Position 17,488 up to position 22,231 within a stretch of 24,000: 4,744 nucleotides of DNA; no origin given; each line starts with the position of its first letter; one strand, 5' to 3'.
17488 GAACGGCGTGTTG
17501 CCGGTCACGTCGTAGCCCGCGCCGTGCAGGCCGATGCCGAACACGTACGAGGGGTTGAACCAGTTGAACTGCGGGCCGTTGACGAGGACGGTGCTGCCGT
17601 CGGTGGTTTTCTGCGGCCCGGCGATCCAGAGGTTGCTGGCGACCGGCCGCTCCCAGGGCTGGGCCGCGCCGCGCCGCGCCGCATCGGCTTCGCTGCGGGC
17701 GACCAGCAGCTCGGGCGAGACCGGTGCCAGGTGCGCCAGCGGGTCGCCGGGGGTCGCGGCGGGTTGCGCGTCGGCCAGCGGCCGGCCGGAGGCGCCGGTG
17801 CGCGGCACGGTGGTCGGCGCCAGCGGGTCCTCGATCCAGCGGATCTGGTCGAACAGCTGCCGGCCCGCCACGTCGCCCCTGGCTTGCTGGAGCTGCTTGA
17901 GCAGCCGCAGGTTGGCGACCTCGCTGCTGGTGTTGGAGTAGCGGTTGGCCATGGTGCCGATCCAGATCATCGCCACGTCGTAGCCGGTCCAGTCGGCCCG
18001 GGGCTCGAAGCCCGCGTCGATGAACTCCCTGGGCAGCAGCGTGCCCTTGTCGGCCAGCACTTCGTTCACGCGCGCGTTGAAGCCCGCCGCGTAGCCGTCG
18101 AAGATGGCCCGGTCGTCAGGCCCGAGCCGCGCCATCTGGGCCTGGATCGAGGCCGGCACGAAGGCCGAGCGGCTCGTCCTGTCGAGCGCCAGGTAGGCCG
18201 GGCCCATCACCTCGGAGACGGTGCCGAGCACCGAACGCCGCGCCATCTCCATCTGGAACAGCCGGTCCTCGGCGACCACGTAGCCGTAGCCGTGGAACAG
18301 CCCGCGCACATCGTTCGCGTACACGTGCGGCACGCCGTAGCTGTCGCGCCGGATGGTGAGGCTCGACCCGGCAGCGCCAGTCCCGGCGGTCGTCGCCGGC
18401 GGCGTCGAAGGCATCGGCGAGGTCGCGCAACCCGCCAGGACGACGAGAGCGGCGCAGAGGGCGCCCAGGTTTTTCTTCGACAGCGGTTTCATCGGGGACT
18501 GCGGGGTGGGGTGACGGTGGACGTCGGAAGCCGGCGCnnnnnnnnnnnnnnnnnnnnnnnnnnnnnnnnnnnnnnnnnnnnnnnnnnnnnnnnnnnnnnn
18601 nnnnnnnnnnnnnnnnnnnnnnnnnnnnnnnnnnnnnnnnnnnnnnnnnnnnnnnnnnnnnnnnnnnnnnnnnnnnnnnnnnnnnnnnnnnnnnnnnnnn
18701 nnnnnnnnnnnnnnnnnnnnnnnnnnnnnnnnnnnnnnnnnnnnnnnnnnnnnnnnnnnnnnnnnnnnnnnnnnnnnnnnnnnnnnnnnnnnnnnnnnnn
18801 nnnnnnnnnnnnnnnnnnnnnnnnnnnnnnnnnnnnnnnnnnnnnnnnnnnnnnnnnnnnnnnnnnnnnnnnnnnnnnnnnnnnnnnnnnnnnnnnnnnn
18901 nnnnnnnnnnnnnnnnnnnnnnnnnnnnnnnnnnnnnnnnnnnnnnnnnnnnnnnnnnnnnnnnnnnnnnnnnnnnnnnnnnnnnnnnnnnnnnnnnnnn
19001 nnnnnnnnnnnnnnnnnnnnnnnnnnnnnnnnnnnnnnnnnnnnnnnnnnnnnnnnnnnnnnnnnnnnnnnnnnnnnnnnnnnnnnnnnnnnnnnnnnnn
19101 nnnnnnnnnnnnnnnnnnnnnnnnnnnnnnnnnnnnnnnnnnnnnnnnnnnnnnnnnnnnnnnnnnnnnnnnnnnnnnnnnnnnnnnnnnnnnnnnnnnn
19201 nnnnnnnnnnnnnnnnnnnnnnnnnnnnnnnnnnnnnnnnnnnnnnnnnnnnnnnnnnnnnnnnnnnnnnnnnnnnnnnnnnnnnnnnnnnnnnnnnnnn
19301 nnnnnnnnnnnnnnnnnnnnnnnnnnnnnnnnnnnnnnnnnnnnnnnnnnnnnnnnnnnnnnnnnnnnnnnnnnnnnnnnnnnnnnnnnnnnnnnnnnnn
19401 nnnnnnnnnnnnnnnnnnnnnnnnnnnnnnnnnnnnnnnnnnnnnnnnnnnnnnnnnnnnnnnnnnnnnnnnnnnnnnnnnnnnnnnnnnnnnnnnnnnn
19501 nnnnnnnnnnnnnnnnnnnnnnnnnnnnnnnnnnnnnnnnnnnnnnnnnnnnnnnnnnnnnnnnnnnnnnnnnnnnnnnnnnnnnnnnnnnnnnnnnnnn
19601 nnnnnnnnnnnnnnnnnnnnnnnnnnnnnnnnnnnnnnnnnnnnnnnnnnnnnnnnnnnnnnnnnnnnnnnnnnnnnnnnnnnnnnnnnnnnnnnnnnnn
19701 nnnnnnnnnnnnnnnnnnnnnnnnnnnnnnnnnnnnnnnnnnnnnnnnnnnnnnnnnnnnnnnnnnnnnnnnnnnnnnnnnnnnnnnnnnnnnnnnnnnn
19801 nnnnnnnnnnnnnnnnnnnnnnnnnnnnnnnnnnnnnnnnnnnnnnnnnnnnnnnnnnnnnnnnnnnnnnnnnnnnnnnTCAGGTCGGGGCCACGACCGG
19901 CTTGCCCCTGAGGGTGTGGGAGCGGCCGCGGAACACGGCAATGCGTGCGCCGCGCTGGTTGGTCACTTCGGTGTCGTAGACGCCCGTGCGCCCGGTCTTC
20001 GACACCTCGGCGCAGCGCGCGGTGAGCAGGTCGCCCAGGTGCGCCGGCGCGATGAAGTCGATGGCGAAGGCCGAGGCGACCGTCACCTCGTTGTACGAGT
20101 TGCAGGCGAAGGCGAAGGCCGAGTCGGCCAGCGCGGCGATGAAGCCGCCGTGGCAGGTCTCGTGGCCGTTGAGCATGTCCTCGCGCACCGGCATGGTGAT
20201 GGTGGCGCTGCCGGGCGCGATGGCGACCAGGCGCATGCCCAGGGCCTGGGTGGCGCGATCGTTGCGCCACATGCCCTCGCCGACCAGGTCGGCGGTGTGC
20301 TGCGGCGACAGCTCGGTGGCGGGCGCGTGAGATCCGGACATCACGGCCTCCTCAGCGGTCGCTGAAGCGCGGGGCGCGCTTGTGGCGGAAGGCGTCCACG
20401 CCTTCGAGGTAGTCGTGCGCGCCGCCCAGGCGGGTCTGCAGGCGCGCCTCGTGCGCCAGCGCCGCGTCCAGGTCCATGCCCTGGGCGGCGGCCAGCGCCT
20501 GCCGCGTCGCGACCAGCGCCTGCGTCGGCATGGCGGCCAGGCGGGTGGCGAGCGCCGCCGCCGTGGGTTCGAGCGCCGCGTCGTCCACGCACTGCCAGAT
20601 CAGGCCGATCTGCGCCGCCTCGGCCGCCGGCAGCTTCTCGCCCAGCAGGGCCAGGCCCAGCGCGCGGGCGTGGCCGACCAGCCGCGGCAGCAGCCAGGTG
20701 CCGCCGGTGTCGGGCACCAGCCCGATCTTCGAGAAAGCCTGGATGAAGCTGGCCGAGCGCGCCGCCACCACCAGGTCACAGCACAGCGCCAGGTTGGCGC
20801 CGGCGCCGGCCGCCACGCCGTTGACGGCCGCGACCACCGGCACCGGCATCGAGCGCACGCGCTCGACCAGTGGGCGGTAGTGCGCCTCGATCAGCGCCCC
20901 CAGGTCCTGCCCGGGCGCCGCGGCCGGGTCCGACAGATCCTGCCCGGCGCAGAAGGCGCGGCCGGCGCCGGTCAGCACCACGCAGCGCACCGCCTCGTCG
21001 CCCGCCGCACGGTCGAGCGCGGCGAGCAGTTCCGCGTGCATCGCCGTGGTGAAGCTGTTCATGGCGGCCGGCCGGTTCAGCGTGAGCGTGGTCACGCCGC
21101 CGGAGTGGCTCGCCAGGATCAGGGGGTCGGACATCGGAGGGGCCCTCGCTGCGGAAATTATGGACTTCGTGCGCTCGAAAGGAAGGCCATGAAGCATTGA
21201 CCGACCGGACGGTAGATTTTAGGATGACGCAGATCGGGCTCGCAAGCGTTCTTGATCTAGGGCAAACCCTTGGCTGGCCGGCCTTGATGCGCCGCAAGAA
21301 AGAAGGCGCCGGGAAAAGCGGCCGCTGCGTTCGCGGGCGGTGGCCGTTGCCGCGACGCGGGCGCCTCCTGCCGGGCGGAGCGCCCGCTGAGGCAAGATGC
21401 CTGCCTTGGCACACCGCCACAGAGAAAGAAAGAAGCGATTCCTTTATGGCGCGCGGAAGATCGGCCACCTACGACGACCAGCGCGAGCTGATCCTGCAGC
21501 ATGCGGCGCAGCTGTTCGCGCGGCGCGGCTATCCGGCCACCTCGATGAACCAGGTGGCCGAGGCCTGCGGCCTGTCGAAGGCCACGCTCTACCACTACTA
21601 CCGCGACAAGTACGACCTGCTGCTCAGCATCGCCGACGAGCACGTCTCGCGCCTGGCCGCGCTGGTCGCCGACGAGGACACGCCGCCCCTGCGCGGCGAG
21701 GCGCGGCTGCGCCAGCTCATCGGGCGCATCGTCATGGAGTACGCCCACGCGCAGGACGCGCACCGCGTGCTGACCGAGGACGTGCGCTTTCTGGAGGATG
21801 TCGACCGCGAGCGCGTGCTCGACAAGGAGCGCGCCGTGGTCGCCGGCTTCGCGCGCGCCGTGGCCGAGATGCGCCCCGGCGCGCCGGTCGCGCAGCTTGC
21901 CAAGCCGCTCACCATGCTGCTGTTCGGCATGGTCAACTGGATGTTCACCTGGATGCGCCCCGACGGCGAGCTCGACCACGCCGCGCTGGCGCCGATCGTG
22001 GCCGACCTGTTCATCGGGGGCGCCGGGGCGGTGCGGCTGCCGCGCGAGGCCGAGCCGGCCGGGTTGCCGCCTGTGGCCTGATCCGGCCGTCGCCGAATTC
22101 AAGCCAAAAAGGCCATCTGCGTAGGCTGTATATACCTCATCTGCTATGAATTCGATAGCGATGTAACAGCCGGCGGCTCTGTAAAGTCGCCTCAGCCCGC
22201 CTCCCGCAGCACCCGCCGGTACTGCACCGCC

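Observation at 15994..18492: Penicillin G acylase homologue with a lipoprotein signal inside the paa operon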

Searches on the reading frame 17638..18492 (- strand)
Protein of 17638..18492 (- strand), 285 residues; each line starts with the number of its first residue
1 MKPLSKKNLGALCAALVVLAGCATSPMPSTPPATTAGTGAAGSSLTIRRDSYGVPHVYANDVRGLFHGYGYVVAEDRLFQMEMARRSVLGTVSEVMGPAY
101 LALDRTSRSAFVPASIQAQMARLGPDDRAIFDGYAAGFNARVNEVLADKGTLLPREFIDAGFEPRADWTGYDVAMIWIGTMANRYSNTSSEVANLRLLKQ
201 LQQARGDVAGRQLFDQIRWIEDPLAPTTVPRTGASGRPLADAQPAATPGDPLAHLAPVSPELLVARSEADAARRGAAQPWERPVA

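Call 16: search_solved_structures(query=window:17638-18492:-, max_evalue=1e-40, show_alignments=5)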
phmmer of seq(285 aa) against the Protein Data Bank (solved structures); distinct sequences matched with E-value up to 1e-40: 11.
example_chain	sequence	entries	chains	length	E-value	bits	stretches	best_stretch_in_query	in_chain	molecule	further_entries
4pem_A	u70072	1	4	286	3.9e-60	206.7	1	40-239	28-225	Penicillin G acylase Alpha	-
4pel_A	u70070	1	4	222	6.6e-60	205.9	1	40-230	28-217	Penicillin G acylase subunit alpha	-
1kec_A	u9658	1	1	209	1.1e-59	205.2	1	42-231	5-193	PENICILLIN ACYLASE ALPHA SUBUNIT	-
1jx9_A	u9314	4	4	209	3.8e-59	203.4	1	42-231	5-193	penicillin G acylase alpha subunit | Penicillin Acylase alpha subunit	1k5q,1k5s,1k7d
1ai4_A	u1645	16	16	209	4.1e-59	203.3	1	42-231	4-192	PENICILLIN AMIDOHYDROLASE | PENICILLIN ACYLASE | PENICILLIN G ACYLASE ALPHA SUBUNIT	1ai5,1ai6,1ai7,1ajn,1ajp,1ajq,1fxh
1e3a_A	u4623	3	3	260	5.4e-59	202.9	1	42-240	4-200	PENICILLIN AMIDASE ALPHA SUBUNIT | PENICILLIN G ACYLASE ALPHA SUBUNIT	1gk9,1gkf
7rep_A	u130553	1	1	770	1.7e-58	201.2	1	45-238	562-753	Penicillin G acylase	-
7reo_A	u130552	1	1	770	2.2e-58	200.9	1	45-238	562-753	Penicillin G Acylase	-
3k3w_A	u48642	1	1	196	9.6e-58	198.8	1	44-232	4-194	Penicillin G acylase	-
3ml0_A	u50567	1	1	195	1.5e-57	198.2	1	44-231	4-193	Penicillin G acylase, alpha subunit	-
1cp9_A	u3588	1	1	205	6.8e-57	196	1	44-230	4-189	Penicillin G amidase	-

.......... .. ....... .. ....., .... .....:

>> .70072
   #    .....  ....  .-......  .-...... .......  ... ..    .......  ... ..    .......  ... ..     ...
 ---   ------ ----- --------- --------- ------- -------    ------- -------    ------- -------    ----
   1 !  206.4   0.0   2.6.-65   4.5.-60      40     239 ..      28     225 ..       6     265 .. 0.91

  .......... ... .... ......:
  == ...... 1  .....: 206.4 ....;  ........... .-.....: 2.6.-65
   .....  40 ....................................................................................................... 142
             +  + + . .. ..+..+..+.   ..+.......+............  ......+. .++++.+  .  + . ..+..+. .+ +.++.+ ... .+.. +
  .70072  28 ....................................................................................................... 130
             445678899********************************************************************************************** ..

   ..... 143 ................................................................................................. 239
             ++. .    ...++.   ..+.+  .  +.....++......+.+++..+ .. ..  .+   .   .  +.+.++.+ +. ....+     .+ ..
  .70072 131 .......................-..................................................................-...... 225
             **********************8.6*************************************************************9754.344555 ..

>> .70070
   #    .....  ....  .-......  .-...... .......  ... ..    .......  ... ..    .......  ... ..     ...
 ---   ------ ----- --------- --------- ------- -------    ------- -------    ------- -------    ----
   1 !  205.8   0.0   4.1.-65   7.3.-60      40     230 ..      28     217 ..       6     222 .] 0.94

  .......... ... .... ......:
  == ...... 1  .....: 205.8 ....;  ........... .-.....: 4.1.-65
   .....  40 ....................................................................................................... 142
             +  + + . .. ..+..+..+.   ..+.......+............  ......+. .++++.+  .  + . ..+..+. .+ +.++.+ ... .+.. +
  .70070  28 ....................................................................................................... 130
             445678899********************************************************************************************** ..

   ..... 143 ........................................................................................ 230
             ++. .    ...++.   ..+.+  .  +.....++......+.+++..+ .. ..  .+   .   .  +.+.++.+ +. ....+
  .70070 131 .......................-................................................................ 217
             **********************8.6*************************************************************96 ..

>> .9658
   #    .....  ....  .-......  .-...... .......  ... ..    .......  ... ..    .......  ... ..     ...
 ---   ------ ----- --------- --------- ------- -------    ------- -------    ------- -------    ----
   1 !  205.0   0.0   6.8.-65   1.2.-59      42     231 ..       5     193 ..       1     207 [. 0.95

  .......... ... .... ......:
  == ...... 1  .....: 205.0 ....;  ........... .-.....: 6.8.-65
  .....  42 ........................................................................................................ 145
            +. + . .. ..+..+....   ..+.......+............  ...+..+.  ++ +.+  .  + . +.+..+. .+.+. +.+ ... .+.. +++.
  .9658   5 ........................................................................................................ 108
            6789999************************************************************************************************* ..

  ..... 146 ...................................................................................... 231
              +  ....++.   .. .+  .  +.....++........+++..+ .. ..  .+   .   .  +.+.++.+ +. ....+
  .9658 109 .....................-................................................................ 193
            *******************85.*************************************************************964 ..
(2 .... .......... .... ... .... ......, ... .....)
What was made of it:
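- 17638..18363 (-): Alpha subunit (about residues 44-235) plus spacer peptide (about 236-285, removed by autoproteolysis in known PGAs). Contains aM142 (M181), aR145 (R184), aF146 replaced by Tyr185, and aE152 (E191). Alignments to E. coli and Kluyvera alpha chains (call 16).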

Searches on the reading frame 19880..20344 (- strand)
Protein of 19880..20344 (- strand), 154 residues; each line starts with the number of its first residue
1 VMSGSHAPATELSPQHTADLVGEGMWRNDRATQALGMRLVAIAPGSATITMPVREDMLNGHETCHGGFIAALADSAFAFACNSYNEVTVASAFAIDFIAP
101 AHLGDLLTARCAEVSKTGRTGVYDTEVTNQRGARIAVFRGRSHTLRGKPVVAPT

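Call 9: search_protein_families(library=pfam, proteins=[window:19880-20344:-])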
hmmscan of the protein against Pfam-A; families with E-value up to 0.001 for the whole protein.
window:19880-20344:- (154 aa): 2 families
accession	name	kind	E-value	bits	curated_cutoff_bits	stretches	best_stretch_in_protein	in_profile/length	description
PF03061.28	4HBT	-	1.6e-14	54.4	20.6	1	62-134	2-77/79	Thioesterase superfamily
PF13622.12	4HBT_3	-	0.00058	20.5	24.3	0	57-137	5-75/83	Acyl-CoA thioesterase N-terminal domain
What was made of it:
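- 19880..20341 (-): paaI-like hotdog thioesterase. PF03061 (call 9).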

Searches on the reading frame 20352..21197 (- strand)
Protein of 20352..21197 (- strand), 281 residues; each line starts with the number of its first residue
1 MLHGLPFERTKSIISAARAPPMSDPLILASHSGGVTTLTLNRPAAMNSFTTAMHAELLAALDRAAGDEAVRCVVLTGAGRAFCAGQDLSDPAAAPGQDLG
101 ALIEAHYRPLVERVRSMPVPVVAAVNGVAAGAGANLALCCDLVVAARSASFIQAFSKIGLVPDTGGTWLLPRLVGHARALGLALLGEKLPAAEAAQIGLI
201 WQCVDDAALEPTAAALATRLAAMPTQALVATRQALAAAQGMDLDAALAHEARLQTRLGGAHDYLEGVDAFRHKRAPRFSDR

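Call 6: search_protein_families(library=pfam, proteins=[window:20352-21197:-])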
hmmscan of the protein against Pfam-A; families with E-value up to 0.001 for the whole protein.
window:20352-21197:- (281 aa): 2 families
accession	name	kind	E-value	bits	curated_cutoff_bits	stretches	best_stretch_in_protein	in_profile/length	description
PF00378.25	ECH_1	-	2.8e-65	220.6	27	1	32-280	3-250/251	Enoyl-CoA hydratase/isomerase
PF16113.10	ECH_2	-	1.3e-38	133.9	27.2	1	36-218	2-186/335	Enoyl-CoA hydratase/isomerase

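Call 7: search_protein_families(library=ncbifam, proteins=[window:20352-21197:-])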
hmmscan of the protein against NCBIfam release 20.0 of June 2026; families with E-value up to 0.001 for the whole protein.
window:20352-21197:- (281 aa): 72 families (the best 25 are shown)
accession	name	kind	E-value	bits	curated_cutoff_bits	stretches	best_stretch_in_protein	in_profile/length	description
TIGR02280.1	PaaB1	equivalog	3e-101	338.2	345.15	1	27-279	1-254/256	2-(1,2-epoxy-1,2-dihydrophenyl)acetyl-CoA isomerase PaaG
NF004635.0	PRK05981.1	equivalog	1.8e-78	263.7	351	1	30-279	9-264/266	enoyl-CoA hydratase/isomerase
NF006699.0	PRK09245.1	subfamily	2.4e-60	204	354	1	26-280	4-265/266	crotonase/enoyl-CoA hydratase family protein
NF046063.1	oxepin_alt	equivalog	1.8e-57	194.7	300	1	29-277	4-254/254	oxepin-CoA hydrolase, alternative type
NF051848.1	EnCoAHydtEchA19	equivalog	2.4e-56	191.1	400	1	29-281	4-258/258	enoyl-CoA hydratase EchA19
NF004857.0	PRK06210.1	equivalog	2.8e-56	190.9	341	1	27-279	11-273/275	enoyl-CoA hydratase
NF005700.0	PRK07511.1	subfamily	6.7e-56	189.8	274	1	27-279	5-259/260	enoyl-CoA hydratase family protein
NF006007.0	PRK08138.1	subfamily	2.4e-55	187.7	355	1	26-279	9-259/261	enoyl-CoA hydratase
NF007239.0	PRK09674.1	equivalog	1.2e-54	185.5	371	1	26-280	5-256/257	2,3-dehydroadipyl-CoA hydratase PaaF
NF004525.0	PRK05870.1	equivalog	6.4e-54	183.5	285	1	27-256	5-232/249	enoyl-CoA hydratase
NF004840.0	PRK06190.1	equivalog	1.3e-53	182.3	253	1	23-256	2-234/260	enoyl-CoA hydratase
NF006008.0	PRK08139.1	equivalog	1.6e-52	178.6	313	1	21-280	7-265/266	enoyl-CoA hydratase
NF006109.0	PRK08260.1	subfamily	2e-52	178.3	320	1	31-280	10-277/296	enoyl-CoA hydratase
NF006107.0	PRK08258.1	equivalog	3.1e-52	177.6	330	1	29-279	21-275/277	enoyl-CoA hydratase family protein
NF004725.0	PRK06072.1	equivalog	3.3e-51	174.4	293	1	30-279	5-246/248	enoyl-CoA hydratase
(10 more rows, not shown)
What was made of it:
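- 20352..21134 (-): paaG, ring 1,2-epoxyphenylacetyl-CoA isomerase. TIGR02280 at 338 bits, just below its 345 cut-off; ECH_1 domain present (calls 6, 7).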

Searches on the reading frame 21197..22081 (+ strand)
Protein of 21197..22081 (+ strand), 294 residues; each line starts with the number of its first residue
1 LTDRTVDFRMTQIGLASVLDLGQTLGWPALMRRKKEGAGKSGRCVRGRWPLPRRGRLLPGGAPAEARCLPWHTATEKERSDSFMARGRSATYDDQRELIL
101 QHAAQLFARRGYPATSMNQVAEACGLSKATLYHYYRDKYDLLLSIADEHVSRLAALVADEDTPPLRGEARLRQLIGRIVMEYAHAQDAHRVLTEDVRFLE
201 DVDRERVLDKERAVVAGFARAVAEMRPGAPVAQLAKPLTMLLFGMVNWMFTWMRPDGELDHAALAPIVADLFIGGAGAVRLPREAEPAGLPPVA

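Call 11: search_protein_families(library=pfam, proteins=[window:21197-22081:+])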
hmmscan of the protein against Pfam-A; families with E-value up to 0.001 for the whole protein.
window:21197-22081:+ (294 aa): 3 families
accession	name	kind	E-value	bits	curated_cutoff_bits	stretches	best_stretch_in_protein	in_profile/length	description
PF17932.6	TetR_C_24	-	9.6e-19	68.2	26.4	1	167-275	4-113/114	Tetracyclin repressor-like, C-terminal domain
PF00440.29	TetR_N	-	1.3e-16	60.6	24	1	99-144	1-46/47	Bacterial regulatory proteins, tetR family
PF13022.12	HTH_Tnp_1_2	-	0.00026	21.5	27.9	0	102-138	14-50/122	Helix-turn-helix of insertion element transposase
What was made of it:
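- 21446..22081 (+): paaR, TetR-family regulator, divergent from paaG. PF00440 plus PF17932 (call 11).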

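Call 41: search_protein_families(library=ncbifam, proteins=[window:21197-22081:+], max_evalue=0.00001)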
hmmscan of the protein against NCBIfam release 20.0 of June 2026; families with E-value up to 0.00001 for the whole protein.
window:21197-22081:+ (294 aa): 13 families
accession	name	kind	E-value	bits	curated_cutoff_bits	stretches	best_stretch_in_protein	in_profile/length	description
NF050111.1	TransRegSACE7040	equivalog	1.6e-13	51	250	1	95-271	2-177/186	SACE_7040 family transcriptional regulator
NF041196.1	ScbR_bind_reg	equivalog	4.6e-13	49.8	150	1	96-245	8-161/191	ScbR family autoregulator-binding transcription factor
TIGR03968.1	mycofact_TetR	equivalog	3.1e-11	43.2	224.9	1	94-161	9-76/190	mycofactocin system transcriptional regulator MftR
NF053731.1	TransRegFasRMycb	equivalog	2.3e-10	40.6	330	1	91-159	8-76/199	HTH-type transcriptional activator FasR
NF007949.0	PRK10668.1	equivalog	1.3e-08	34.6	271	1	84-157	1-74/216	multidrug efflux transporter transcriptional repressor AcrR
TIGR03613.1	RutR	equivalog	2e-08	34.3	368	1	88-149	2-63/202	pyrimidine utilization regulatory protein R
NF053878.1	FATransRegFadRBac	equivalog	3.8e-08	33.3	200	1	97-188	6-97/190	fatty acid metabolism transcriptional regulator FadR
NF033703.1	transcr_KstR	equivalog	3.2e-07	30.1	280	1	89-225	2-138/185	cholesterol catabolism transcriptional regulator KstR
TIGR03384.1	betaine_BetI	equivalog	5.3e-07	29.5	201.3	1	95-172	9-86/189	choline-binding transcriptional repressor BetI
NF011584.0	PRK15008.1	equivalog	1.1e-06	28.6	230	1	88-150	12-74/212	HTH-type transcriptional regulator RutR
NF001978.0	PRK00767.1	equivalog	2.5e-06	27.4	118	1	98-175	13-91/197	transcriptional regulator BetI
NF058643.1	TranRegCurRPseudo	equivalog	3.5e-06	26.8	300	1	90-142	3-55/193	TetR family transcriptional repressor CurR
NF037937.1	septum_RefZ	equivalog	9.8e-06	25.6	180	0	97-184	2-90/195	forespore capture DNA-binding protein RefZ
